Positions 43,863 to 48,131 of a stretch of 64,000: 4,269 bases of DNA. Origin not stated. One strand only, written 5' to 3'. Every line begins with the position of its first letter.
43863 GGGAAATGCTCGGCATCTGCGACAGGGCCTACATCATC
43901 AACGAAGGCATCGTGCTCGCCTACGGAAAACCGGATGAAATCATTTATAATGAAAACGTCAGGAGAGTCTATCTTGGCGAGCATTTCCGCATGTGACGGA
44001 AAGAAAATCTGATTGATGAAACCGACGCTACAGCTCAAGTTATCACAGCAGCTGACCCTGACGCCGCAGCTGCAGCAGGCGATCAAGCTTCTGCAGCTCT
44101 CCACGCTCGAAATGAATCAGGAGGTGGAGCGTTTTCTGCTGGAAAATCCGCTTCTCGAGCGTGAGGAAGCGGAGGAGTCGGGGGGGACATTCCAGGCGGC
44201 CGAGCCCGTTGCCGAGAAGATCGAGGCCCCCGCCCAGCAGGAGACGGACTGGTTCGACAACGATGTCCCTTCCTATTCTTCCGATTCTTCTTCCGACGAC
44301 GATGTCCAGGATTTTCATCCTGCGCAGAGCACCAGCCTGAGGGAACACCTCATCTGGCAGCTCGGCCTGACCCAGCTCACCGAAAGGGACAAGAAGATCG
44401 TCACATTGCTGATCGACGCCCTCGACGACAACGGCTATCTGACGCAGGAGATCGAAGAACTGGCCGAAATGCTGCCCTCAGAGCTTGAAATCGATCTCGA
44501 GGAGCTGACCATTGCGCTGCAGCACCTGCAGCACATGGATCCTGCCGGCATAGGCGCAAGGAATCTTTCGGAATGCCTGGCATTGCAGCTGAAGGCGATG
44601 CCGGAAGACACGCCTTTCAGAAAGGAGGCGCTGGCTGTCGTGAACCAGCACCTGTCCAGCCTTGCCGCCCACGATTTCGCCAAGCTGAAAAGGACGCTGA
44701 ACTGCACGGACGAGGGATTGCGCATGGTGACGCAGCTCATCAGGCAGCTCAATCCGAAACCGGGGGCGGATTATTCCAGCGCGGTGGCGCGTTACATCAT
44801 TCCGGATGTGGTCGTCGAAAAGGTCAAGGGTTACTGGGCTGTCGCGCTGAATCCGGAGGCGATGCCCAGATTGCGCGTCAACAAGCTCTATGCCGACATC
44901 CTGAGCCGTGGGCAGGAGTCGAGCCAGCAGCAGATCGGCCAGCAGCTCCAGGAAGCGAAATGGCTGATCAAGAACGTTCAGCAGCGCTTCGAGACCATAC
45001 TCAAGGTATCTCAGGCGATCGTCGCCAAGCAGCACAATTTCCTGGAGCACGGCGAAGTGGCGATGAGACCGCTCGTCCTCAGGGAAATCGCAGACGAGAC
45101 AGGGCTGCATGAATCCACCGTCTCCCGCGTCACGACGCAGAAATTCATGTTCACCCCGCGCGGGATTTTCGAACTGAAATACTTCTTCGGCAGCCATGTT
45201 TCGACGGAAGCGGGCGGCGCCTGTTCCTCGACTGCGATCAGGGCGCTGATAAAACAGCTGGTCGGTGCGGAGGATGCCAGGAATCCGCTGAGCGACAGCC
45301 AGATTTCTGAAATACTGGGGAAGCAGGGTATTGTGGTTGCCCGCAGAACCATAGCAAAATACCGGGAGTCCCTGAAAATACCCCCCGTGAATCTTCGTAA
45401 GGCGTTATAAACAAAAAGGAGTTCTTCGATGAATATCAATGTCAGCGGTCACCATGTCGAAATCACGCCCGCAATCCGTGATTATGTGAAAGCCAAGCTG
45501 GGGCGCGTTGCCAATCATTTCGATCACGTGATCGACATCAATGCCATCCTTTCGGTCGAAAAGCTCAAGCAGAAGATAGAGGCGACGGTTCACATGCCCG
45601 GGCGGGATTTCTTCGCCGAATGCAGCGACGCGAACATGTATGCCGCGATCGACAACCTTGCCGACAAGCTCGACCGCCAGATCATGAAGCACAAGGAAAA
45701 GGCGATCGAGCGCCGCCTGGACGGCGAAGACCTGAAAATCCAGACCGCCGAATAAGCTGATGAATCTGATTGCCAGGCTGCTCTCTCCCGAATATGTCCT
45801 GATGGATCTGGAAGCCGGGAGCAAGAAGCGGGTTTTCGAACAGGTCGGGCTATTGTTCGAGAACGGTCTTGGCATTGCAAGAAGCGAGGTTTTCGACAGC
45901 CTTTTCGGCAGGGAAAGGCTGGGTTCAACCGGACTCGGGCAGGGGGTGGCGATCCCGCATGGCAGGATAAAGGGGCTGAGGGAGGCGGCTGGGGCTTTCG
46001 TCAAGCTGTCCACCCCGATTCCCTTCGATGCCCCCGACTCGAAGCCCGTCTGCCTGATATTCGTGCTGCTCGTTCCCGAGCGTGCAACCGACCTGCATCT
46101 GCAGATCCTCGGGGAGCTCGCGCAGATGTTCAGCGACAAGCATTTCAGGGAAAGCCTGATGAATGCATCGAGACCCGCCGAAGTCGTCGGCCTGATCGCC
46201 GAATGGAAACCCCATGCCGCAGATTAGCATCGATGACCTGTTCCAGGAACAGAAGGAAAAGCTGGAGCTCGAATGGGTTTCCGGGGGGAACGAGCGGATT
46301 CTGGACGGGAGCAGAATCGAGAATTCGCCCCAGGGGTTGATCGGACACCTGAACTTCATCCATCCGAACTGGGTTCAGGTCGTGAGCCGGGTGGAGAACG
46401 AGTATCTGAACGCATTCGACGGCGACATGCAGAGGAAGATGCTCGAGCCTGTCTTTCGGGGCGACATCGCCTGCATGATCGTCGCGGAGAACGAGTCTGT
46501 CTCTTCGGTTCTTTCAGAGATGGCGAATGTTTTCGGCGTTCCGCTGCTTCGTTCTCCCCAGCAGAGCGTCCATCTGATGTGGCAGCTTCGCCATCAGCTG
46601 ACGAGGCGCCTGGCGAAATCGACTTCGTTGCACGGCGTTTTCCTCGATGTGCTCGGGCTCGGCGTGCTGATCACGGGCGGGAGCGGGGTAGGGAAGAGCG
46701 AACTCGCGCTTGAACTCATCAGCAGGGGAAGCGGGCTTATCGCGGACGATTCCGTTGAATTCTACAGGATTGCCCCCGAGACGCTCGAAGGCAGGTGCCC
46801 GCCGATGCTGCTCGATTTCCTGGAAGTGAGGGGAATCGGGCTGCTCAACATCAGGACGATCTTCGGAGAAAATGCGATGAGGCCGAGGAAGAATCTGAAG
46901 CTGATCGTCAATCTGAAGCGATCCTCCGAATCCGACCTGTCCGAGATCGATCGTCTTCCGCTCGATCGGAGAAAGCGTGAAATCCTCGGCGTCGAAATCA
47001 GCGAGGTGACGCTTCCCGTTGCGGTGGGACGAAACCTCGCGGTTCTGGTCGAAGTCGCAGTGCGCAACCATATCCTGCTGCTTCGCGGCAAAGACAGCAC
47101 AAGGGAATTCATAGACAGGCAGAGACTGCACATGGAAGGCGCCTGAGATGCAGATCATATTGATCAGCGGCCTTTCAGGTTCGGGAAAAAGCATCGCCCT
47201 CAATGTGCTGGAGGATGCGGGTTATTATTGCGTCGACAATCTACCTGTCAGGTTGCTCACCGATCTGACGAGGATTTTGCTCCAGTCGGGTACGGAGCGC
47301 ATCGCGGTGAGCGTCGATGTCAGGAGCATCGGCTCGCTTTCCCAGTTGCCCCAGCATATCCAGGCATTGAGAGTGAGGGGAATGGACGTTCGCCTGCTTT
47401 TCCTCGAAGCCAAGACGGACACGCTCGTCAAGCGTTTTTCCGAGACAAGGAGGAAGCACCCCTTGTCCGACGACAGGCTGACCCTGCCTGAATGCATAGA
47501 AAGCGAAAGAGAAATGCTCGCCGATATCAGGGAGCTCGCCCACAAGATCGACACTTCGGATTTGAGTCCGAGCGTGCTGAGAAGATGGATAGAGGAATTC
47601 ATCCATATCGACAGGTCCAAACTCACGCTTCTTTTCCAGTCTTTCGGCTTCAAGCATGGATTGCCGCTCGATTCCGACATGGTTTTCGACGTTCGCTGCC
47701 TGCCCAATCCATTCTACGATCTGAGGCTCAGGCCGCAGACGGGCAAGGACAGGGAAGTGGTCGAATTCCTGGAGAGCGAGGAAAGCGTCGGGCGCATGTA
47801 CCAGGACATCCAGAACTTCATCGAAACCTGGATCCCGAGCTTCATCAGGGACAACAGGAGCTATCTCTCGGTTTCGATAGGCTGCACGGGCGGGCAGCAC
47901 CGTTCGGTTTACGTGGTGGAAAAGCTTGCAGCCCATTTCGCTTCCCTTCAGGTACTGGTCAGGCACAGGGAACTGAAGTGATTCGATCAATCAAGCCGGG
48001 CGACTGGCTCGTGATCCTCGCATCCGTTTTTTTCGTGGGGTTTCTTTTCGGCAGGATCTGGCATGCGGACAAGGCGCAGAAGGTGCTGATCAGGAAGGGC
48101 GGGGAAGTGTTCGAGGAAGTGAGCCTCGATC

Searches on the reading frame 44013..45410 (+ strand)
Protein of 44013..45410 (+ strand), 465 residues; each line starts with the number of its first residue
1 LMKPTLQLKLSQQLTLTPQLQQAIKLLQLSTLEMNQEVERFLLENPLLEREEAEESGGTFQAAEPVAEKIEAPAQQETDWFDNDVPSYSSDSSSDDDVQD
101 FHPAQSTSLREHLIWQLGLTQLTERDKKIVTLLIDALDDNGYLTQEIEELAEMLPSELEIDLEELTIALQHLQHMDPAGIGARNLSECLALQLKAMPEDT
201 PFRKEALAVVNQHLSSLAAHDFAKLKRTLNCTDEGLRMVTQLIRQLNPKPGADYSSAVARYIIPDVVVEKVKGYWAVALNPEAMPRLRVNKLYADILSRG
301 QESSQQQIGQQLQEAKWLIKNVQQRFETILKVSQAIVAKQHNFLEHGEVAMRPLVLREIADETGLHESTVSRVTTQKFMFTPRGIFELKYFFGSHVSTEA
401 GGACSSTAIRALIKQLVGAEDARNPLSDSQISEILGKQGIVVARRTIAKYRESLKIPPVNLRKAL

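Call 60: search_protein_families(library=pfam, proteins=[window:44013-45410:+], max_evalue=0.0001)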
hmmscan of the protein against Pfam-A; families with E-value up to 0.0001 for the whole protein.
window:44013-45410:+ (465 aa): 3 families
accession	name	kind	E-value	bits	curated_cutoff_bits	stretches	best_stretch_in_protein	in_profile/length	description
PF04552.19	Sigma54_DBD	-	1.8e-64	216.7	22.8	1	306-463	2-159/160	Sigma-54, DNA binding domain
PF04963.19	Sigma54_CBD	-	9.3e-63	211.7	22.9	1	104-293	7-185/185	Sigma-54 factor, core binding domain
PF00309.25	Sigma54_AID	-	3.5e-16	59.2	23.8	1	6-49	2-45/46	Sigma-54 factor, Activator interacting domain (AID)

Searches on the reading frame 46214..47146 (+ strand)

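Call 60: search_protein_families(library=pfam, proteins=[window:46214-47146:+], max_evalue=0.0001)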
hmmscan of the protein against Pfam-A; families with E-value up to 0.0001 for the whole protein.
window:46214-47146:+ (310 aa): 2 families
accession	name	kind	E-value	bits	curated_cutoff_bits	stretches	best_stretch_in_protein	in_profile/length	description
PF07475.17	Hpr_kinase_C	-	3.9e-63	212.5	33.3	1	132-302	2-170/171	HPr Serine kinase C-terminal domain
PF02603.21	Hpr_kinase_N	-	4.8e-26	91.6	24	1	4-128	1-124/125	HPr Serine kinase N terminus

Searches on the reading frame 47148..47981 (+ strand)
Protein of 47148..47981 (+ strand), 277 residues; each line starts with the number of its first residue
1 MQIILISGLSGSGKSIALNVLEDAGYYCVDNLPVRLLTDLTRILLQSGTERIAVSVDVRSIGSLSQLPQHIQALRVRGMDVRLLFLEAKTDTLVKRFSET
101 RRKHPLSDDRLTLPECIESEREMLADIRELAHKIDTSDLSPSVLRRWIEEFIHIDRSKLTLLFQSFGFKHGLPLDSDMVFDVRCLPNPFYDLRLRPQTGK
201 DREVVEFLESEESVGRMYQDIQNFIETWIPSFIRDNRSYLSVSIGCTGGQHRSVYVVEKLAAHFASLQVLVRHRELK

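Call 60: search_protein_families(library=pfam, proteins=[window:47148-47981:+], max_evalue=0.0001)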
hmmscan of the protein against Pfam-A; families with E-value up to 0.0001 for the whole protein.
window:47148-47981:+ (277 aa): 2 families
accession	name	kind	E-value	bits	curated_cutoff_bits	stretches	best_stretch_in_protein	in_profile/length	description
PF03668.21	RapZ-like_N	-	5.4e-47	159.9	25.4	1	1-153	1-155/158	RapZ-like N-terminal domain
PF22740.1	PapZ_C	-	9.8e-45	152.1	27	1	160-277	2-121/121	RapZ C-terminal domain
